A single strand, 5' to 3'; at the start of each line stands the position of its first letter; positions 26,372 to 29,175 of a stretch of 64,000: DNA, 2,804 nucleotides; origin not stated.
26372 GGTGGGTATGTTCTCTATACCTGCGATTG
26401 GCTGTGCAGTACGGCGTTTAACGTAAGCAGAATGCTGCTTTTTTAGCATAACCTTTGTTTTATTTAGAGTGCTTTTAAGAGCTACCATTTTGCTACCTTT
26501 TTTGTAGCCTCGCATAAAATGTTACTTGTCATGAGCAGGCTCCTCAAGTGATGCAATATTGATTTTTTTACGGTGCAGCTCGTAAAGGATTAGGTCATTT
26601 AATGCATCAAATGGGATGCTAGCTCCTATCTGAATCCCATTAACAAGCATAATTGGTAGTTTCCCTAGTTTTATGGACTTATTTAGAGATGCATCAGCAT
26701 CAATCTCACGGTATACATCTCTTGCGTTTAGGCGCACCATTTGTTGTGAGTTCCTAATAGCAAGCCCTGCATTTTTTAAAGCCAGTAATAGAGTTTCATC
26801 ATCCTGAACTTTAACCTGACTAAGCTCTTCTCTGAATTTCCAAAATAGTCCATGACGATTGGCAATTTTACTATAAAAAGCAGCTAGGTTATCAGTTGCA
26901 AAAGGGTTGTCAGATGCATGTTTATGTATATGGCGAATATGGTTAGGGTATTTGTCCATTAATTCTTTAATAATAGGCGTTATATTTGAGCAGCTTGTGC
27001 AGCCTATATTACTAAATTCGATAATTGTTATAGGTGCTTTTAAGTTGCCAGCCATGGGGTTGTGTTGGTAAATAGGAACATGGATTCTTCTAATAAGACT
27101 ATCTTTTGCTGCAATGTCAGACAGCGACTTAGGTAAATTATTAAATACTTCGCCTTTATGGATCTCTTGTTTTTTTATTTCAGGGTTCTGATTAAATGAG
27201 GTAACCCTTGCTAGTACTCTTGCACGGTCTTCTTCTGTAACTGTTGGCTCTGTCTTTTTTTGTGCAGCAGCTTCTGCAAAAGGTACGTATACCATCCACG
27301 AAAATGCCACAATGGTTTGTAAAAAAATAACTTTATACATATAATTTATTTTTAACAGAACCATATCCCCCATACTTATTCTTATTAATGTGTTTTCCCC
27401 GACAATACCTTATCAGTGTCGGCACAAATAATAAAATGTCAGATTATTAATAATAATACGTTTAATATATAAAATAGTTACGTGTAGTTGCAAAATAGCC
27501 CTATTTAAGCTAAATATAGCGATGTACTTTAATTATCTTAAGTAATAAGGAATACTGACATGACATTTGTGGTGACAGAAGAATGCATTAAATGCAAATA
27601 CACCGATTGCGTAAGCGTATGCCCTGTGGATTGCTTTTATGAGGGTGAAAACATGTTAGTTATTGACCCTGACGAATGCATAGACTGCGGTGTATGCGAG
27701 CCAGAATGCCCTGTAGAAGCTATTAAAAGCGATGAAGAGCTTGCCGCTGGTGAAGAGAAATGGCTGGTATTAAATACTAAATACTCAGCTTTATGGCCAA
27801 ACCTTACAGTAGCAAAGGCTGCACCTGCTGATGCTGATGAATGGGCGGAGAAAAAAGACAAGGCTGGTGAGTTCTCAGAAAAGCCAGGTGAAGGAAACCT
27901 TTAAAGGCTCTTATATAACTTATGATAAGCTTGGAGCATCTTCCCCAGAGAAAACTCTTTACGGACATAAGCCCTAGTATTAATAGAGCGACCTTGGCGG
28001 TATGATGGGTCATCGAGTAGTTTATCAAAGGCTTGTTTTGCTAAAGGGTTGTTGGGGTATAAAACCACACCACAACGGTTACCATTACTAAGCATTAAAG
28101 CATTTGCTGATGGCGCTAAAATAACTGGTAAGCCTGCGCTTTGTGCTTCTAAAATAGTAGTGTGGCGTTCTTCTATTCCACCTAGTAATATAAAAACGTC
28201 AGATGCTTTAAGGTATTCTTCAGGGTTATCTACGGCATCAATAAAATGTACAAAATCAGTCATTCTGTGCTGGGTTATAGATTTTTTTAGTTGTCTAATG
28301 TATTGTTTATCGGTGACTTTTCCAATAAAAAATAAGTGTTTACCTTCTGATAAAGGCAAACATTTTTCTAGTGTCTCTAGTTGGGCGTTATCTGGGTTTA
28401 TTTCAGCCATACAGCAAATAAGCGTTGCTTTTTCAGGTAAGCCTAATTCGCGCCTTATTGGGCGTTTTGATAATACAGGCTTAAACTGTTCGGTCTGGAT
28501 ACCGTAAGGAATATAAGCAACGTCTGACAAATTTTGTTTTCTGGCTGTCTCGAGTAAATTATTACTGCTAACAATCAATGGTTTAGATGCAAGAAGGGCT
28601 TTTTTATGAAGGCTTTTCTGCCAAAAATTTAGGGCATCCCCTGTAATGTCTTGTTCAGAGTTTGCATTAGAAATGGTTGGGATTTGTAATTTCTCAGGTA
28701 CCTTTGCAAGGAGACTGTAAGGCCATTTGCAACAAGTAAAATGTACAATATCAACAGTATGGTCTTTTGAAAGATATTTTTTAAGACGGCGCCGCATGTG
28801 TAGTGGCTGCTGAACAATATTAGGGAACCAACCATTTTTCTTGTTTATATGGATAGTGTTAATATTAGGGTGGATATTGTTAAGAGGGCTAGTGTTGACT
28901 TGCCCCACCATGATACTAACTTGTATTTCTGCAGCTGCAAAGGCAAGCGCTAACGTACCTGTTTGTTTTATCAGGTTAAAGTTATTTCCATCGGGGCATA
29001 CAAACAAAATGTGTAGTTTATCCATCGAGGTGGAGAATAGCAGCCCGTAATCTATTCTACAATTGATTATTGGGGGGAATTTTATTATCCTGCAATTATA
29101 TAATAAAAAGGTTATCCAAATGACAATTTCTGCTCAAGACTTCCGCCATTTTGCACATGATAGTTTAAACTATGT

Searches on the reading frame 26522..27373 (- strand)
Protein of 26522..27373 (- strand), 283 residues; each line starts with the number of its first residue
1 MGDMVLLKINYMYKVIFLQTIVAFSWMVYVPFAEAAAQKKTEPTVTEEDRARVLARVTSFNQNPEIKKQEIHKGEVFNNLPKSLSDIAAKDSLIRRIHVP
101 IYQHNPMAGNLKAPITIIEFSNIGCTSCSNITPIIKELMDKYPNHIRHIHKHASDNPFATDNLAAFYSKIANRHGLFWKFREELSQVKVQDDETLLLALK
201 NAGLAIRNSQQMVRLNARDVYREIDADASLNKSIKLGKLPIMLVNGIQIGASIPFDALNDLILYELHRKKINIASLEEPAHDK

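Call 65: search_protein_families(library=pfam, proteins=[window:26522-27373:-], max_evalue=0.01)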
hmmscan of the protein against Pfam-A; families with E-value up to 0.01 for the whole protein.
window:26522-27373:- (283 aa): 1 family
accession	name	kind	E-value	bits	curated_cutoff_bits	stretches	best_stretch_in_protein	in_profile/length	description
PF13462.12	Thioredoxin_4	-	1e-08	36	23.2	1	106-262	6-163/165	Thioredoxin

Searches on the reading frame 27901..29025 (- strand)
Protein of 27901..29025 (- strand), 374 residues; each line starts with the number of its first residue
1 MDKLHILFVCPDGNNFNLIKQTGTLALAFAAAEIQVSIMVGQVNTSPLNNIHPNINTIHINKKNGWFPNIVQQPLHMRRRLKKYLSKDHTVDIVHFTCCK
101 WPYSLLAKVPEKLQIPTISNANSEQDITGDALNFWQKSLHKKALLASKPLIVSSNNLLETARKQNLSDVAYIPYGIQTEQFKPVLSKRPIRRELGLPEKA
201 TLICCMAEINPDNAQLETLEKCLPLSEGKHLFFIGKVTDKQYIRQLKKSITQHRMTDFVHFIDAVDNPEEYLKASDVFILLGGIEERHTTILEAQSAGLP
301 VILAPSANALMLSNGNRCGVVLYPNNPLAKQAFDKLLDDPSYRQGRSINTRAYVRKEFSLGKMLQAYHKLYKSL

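Call 65: search_protein_families(library=pfam, proteins=[window:27901-29025:-], max_evalue=0.01)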
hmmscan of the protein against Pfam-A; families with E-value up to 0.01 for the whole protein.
window:27901-29025:- (374 aa): 3 families
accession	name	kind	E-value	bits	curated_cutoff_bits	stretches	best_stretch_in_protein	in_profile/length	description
PF00534.26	Glycos_transf_1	-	1.7e-12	47.6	26.4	1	187-350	2-169/172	Glycosyl transferases group 1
PF13692.12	Glyco_trans_1_4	-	1.4e-09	38.7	27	1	203-328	4-130/142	Glycosyl transferases group 1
PF13439.12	Glyco_transf_4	-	2.8e-06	27.9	28.5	1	24-179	10-169/170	Glycosyltransferase Family 4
